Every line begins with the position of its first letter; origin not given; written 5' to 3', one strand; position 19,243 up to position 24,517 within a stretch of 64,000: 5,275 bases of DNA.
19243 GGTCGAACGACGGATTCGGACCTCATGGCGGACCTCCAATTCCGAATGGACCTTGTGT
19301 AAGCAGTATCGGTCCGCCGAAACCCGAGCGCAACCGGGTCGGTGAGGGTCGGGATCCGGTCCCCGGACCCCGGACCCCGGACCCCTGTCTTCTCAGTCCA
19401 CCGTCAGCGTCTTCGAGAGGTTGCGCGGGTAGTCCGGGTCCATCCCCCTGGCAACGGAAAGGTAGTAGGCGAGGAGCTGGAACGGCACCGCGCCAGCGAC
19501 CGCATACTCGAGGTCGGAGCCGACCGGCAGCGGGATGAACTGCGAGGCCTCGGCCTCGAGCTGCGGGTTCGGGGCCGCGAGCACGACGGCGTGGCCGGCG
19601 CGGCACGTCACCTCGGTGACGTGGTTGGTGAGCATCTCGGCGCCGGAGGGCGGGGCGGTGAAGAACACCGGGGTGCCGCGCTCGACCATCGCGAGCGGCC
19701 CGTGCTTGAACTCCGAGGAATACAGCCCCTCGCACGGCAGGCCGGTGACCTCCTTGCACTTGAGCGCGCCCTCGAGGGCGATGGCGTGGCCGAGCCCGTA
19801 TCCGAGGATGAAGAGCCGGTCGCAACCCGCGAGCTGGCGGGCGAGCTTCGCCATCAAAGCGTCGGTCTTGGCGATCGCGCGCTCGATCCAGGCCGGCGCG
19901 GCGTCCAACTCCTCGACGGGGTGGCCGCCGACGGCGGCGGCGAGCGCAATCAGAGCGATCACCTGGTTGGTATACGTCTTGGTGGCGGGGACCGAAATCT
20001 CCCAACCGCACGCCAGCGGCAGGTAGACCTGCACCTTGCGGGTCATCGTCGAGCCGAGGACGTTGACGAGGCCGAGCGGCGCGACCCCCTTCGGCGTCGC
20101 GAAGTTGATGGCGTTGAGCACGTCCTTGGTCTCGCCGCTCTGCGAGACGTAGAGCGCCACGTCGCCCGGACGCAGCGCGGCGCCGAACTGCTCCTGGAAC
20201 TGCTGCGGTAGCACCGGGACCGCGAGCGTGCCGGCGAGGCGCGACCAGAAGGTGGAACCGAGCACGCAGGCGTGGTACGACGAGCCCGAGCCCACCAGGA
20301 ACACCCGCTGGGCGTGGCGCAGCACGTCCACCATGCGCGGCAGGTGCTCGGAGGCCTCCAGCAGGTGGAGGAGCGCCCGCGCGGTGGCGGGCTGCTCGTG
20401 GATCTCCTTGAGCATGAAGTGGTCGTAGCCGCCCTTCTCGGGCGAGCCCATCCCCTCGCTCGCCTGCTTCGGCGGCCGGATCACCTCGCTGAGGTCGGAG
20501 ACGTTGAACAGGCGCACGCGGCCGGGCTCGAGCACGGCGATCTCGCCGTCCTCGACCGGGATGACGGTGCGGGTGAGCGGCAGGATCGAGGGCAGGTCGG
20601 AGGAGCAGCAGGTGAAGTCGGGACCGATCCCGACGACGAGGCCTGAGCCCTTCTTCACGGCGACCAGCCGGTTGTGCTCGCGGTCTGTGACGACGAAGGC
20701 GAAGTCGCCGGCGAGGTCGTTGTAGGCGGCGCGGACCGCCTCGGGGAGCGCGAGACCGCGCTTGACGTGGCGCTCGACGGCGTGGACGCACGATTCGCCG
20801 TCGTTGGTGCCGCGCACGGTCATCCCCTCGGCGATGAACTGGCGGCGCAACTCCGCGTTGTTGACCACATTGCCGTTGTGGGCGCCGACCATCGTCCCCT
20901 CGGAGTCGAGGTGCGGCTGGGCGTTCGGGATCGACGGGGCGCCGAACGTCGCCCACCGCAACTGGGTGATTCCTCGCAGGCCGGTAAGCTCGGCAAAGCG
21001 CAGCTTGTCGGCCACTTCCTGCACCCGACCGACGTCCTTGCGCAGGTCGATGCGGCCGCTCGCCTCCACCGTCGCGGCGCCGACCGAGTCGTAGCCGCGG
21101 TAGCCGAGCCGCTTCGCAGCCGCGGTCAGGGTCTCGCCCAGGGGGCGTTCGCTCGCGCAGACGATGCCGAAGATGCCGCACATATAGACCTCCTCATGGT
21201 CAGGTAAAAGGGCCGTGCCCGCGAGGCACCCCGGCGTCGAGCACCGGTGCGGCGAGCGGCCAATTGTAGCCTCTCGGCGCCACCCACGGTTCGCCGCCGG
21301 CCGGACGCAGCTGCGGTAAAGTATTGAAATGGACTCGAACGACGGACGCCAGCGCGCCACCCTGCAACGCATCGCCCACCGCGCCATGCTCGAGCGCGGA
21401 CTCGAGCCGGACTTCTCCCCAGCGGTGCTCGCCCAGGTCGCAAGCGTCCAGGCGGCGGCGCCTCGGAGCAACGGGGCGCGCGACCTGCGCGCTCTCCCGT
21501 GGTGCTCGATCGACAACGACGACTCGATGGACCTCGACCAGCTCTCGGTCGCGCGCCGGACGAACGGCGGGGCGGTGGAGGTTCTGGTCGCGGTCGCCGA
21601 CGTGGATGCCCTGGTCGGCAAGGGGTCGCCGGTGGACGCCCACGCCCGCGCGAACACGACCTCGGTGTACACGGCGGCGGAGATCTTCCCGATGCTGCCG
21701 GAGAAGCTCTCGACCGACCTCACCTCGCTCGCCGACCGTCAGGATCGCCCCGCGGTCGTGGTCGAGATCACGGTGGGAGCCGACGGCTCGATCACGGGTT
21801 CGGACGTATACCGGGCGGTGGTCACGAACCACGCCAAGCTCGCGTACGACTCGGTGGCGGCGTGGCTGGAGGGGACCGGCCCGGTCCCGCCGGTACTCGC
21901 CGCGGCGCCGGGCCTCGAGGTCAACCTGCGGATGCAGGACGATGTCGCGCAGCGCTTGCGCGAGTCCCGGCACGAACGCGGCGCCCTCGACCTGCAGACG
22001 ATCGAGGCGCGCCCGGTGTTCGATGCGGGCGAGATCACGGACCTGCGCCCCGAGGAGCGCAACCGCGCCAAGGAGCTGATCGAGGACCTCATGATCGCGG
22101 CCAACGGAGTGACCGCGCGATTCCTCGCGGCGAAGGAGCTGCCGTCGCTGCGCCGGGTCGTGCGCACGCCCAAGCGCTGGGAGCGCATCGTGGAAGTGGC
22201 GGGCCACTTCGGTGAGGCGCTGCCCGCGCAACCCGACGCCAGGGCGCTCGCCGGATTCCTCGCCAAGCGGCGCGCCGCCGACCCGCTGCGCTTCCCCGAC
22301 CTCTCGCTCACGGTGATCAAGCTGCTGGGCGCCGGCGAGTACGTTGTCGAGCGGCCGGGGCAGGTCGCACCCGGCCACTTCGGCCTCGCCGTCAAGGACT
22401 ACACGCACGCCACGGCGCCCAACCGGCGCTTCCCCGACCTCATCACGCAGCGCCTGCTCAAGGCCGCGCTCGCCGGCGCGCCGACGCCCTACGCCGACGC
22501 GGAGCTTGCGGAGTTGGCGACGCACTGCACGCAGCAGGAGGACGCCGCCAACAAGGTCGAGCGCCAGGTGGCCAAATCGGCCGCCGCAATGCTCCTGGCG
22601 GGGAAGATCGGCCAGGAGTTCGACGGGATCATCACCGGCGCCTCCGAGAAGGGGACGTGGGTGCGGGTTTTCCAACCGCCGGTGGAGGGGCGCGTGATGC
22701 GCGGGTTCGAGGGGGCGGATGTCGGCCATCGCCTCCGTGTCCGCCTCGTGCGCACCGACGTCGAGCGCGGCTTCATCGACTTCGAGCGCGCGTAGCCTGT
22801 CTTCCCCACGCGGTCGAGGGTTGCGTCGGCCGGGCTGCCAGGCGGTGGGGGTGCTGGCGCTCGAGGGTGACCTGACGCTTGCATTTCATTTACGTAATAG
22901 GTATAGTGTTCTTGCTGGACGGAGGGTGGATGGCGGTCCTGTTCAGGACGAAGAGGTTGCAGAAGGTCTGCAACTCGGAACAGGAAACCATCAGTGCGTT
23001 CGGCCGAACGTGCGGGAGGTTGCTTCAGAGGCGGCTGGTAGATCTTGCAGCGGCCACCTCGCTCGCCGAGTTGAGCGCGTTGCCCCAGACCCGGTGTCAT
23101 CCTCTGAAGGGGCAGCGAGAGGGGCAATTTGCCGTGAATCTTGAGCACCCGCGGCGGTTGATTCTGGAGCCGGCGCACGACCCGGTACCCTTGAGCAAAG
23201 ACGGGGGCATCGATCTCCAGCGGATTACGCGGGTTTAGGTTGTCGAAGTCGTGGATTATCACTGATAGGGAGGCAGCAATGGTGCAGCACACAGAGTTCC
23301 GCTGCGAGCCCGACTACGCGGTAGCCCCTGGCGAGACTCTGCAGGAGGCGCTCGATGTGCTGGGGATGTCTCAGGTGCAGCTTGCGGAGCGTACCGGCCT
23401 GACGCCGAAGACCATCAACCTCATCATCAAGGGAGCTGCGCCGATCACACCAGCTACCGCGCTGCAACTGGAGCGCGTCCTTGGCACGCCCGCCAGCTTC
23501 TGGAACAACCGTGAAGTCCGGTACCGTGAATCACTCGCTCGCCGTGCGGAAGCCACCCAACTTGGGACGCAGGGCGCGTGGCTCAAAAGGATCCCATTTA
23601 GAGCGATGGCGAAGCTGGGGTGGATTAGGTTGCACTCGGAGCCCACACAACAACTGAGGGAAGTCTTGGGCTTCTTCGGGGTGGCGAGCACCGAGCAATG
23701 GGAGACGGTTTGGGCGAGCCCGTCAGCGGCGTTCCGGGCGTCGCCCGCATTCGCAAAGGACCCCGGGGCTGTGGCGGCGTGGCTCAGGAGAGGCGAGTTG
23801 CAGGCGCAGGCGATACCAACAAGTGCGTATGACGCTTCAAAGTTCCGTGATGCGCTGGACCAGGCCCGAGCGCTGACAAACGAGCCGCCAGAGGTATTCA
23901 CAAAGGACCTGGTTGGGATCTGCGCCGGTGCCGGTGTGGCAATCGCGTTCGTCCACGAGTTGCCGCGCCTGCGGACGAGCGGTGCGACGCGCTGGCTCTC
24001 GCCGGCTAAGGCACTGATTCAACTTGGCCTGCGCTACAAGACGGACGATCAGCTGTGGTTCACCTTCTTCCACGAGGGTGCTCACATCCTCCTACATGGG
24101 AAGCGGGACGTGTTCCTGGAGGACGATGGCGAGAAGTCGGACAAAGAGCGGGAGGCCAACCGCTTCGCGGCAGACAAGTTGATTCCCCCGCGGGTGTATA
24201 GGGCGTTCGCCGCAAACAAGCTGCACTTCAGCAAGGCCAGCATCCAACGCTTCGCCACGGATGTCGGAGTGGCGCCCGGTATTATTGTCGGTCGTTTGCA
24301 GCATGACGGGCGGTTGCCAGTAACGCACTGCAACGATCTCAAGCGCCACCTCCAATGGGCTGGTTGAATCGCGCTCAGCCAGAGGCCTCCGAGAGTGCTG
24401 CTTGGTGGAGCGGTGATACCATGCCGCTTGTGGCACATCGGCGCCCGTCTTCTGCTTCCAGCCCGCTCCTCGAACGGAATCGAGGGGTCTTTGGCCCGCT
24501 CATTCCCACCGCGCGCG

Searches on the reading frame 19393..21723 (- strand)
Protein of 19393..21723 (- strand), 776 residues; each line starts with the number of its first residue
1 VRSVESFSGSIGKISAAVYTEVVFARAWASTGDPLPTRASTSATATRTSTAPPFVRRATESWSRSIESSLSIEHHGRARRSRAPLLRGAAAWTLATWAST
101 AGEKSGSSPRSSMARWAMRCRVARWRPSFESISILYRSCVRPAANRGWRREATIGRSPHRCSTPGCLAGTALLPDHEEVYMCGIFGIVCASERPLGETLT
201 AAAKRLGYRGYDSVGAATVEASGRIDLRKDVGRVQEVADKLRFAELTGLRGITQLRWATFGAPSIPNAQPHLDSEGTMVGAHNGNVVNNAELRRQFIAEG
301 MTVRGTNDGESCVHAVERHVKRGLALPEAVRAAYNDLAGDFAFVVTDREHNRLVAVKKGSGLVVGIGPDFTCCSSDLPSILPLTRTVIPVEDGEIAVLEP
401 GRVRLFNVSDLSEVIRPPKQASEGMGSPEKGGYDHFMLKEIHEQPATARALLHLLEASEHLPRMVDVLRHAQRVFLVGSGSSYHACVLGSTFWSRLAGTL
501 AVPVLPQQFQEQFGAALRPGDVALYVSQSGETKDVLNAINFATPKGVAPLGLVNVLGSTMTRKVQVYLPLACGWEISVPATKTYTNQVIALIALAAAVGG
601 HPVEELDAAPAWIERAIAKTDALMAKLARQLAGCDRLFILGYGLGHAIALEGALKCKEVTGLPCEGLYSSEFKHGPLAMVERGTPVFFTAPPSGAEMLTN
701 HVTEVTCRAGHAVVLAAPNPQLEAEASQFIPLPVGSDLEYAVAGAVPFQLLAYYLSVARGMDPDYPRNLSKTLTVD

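Call 73: search_protein_families(library=pfam, proteins=[window:19393-21723:-], max_evalue=0.0001)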
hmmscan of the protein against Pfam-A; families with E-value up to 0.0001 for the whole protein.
window:19393-21723:- (776 aa): 3 families
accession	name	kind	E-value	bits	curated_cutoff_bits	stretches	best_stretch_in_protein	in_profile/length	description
PF01380.27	SIS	-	1.5e-30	106.1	25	2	468-596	2-130/131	SIS domain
PF13537.11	GATase_7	-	1.3e-13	51.5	25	1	267-358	12-95/123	Glutamine amidotransferase domain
PF13522.11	GATase_6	-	2.4e-11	44.2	27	1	252-356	14-107/130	Glutamine amidotransferase domain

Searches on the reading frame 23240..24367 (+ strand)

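Call 73: search_protein_families(library=pfam, proteins=[window:23240-24367:+], max_evalue=0.0001)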
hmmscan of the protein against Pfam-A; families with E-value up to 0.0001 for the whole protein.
window:23240-24367:+ (375 aa): 3 families
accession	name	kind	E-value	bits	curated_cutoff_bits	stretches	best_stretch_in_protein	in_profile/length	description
PF01381.28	HTH_3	-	1.1e-09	38.6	23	1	41-87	8-54/55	Helix-turn-helix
PF06114.19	Peptidase_M78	-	5.2e-08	33.2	22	1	267-353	37-122/123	IrrE N-terminal-like domain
PF13560.12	HTH_31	-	4.3e-05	24.2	27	0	38-85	13-58/64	Helix-turn-helix domain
